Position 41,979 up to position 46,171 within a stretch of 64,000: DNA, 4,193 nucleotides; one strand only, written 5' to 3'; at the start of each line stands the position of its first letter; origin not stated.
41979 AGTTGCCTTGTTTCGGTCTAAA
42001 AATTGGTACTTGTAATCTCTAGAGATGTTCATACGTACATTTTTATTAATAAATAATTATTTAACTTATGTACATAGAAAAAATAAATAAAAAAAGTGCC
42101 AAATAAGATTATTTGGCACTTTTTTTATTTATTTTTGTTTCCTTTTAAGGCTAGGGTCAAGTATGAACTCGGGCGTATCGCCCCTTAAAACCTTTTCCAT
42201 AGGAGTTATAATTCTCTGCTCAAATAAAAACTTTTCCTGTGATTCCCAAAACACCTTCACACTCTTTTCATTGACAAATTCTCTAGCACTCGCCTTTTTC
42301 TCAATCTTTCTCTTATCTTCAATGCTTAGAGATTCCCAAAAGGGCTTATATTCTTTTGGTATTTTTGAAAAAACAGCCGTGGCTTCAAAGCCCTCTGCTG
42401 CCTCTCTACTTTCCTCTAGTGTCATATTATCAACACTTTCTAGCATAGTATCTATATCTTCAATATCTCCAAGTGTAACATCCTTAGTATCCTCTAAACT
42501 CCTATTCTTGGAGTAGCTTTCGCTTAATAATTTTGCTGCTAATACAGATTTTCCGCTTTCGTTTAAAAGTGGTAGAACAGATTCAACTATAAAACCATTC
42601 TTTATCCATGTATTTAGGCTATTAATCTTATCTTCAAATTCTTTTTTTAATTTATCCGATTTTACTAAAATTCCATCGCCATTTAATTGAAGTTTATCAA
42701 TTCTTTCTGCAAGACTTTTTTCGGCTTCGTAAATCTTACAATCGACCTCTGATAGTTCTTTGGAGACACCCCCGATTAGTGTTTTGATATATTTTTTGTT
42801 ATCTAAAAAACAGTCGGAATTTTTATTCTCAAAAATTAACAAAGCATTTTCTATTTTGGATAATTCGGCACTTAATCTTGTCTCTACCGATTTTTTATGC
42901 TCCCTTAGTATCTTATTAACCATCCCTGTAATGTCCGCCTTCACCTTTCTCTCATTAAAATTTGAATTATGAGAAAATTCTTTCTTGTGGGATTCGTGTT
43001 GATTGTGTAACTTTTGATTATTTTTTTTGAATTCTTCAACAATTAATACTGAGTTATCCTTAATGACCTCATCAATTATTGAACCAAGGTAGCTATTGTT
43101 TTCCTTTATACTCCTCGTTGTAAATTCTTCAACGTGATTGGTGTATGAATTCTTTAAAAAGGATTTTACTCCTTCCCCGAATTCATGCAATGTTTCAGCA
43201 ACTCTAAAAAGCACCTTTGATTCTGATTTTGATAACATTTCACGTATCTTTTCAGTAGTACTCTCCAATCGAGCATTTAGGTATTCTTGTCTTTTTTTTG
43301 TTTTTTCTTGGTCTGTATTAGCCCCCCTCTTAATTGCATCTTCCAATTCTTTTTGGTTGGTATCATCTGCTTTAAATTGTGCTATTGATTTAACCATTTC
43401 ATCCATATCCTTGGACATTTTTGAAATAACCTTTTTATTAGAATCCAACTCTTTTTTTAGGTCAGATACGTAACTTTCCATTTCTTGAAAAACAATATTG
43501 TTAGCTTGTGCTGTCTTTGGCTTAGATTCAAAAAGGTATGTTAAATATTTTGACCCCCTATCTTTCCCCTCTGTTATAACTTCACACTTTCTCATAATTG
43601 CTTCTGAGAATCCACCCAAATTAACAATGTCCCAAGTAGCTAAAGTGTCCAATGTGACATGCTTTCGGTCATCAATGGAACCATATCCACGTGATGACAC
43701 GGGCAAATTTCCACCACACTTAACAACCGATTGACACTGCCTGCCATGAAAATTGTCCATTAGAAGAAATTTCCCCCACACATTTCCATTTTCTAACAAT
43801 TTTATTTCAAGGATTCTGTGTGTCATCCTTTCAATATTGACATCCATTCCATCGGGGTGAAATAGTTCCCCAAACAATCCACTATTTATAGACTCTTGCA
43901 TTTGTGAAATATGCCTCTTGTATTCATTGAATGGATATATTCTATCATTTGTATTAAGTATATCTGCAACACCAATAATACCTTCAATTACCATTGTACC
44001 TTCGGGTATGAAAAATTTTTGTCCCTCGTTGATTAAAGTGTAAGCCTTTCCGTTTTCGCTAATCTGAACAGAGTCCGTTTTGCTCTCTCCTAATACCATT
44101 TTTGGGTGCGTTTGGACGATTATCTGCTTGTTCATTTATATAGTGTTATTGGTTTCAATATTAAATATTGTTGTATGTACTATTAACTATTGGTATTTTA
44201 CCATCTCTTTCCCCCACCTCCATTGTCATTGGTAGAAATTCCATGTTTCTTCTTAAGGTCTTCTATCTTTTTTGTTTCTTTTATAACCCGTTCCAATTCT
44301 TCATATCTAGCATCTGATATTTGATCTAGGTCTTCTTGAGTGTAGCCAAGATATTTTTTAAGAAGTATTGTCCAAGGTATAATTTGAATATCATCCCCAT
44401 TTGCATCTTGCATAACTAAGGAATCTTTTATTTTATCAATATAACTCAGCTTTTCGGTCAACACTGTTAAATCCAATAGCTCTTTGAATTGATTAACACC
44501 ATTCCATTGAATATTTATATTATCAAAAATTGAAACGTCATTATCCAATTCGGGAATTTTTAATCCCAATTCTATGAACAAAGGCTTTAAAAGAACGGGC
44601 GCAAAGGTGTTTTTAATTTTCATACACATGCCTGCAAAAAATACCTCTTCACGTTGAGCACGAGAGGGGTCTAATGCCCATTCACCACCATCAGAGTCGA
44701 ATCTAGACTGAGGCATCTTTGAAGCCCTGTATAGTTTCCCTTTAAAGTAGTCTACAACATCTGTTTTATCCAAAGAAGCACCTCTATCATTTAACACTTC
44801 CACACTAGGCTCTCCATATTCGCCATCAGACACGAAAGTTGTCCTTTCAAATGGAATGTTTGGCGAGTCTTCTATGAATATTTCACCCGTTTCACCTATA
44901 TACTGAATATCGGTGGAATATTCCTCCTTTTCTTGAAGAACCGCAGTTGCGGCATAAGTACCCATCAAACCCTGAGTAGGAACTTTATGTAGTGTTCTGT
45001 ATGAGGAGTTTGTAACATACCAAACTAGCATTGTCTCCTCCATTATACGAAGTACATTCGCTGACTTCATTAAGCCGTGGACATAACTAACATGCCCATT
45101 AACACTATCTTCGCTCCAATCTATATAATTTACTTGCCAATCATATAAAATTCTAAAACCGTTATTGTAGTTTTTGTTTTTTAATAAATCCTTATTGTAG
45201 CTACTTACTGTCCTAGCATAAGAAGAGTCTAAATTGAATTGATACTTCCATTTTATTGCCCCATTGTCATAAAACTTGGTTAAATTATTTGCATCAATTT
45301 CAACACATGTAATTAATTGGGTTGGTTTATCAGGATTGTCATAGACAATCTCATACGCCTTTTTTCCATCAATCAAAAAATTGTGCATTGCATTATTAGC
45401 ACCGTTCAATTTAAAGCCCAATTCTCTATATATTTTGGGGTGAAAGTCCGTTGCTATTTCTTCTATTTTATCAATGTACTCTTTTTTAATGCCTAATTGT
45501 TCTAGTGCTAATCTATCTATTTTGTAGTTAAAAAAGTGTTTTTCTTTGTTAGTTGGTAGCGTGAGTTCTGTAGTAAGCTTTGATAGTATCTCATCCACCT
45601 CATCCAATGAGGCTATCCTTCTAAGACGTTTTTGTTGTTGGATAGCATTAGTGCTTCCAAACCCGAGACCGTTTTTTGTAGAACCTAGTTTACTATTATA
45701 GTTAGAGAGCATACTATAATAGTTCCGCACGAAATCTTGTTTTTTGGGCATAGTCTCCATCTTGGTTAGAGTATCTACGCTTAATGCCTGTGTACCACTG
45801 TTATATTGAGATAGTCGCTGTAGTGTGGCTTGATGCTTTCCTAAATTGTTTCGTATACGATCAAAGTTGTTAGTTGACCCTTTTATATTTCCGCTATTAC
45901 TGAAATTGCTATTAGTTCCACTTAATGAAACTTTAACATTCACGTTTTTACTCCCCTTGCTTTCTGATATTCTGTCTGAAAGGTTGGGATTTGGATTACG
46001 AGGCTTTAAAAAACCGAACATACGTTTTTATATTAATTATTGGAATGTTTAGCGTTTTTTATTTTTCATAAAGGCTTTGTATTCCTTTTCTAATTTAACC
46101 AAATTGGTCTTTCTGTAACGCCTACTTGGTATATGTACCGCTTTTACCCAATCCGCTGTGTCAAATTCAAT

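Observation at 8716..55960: Phage-encoded LRR gene family (six copies, three loci) in birth-and-death evolution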

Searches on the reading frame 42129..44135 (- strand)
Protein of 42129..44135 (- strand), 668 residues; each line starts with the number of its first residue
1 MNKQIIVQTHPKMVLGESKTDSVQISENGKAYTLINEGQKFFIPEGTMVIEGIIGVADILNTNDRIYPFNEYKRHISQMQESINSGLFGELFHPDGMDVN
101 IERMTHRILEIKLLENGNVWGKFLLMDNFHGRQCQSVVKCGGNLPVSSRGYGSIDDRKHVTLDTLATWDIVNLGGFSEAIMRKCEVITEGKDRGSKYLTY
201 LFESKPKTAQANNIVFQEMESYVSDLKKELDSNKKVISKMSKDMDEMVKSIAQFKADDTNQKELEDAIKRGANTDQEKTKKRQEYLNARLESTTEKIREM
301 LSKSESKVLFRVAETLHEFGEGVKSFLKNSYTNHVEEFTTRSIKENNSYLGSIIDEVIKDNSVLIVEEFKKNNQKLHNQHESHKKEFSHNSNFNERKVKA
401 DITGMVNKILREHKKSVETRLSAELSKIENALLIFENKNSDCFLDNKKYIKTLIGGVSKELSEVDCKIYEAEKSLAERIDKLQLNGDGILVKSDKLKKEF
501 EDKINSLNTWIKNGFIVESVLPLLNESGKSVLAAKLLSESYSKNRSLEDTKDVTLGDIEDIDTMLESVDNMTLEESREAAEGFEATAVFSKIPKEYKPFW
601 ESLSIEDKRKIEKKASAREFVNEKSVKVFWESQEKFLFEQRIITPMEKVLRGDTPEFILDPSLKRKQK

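Call 12: search_protein_families(library=phrogs, proteins=[window:42129-44135:-], max_evalue=0.00001)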
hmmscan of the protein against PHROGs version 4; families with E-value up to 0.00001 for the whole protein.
window:42129-44135:- (668 aa): 1 family
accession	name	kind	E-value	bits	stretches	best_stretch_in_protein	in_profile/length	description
phrog_207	-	head and packaging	9.7e-35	121.5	1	16-307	8-306/519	head maturation protease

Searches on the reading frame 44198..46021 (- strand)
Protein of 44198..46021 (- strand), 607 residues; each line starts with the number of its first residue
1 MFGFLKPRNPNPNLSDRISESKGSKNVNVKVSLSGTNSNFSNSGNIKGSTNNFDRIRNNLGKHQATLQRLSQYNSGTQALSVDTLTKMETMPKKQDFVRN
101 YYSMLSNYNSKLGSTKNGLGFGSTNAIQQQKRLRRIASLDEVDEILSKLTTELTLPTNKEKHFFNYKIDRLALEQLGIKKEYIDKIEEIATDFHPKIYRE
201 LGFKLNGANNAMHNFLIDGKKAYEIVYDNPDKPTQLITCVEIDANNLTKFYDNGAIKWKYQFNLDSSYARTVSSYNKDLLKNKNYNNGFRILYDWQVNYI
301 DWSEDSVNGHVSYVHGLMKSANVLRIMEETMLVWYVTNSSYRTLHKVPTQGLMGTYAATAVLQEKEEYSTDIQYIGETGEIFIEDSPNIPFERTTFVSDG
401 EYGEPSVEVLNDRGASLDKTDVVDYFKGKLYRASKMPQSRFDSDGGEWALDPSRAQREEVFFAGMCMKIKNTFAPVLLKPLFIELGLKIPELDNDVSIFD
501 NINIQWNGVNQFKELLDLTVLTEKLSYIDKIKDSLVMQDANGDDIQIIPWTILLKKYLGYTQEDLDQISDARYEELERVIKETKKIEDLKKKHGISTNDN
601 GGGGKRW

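Call 12: search_protein_families(library=phrogs, proteins=[window:44198-46021:-], max_evalue=0.00001)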
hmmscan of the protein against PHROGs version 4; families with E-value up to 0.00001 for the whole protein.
window:44198-46021:- (607 aa): 1 family
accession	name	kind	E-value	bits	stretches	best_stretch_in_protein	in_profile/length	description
phrog_213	-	head and packaging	6.3e-48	164.6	1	110-590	44-512/528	portal protein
